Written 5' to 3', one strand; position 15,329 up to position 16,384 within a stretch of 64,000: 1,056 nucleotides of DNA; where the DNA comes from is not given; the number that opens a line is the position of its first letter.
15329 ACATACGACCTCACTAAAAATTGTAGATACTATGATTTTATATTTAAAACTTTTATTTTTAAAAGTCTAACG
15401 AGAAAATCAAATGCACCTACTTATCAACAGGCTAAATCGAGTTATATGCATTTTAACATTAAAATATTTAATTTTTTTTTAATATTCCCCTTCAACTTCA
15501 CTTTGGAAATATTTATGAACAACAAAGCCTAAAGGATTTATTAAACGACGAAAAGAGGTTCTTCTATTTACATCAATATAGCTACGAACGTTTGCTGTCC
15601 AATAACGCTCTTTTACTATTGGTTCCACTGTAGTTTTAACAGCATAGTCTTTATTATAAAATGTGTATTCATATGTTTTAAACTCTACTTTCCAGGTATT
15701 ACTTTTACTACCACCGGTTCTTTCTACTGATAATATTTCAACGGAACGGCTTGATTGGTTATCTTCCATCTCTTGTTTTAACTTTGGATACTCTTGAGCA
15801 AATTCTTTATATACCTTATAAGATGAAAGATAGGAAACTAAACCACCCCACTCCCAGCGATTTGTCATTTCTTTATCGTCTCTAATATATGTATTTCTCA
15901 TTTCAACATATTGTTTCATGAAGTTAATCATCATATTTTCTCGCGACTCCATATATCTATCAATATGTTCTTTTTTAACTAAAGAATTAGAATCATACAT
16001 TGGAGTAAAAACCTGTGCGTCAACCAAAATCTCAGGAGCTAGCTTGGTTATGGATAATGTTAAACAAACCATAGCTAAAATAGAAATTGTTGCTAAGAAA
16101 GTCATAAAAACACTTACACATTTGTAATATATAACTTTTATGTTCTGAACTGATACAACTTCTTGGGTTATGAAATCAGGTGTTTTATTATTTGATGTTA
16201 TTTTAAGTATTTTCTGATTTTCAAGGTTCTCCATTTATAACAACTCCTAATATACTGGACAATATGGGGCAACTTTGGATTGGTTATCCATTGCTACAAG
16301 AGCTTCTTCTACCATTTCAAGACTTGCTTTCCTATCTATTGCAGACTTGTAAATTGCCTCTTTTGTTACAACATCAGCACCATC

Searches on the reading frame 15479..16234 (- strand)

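Call 5: search_protein_families(library=pfam, proteins=[window:15479-16234:-], max_evalue=0.1)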
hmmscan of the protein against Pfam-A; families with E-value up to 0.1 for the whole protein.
window:15479-16234:- (251 aa): 2 families
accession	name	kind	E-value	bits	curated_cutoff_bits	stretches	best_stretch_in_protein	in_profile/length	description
PF04335.19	VirB8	-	2.7e-10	40.9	23.2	1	40-243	23-209/213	VirB8 protein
PF08612.16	Med20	-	0.022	14.6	25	0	170-195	29-54/208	TATA-binding related factor (TRF) of subunit 20 of Mediator complex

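Call 77: search_protein_families(library=ncbifam, proteins=[window:15479-16234:-], max_evalue=0.01)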
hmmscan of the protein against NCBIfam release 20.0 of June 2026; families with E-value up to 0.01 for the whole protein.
window:15479-16234:- (251 aa): 1 family
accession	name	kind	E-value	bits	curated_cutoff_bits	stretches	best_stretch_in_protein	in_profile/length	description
NF010439.0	PRK13865.1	equivalog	2.6e-05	23.8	188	1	24-246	20-226/237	type IV secretion system protein VirB8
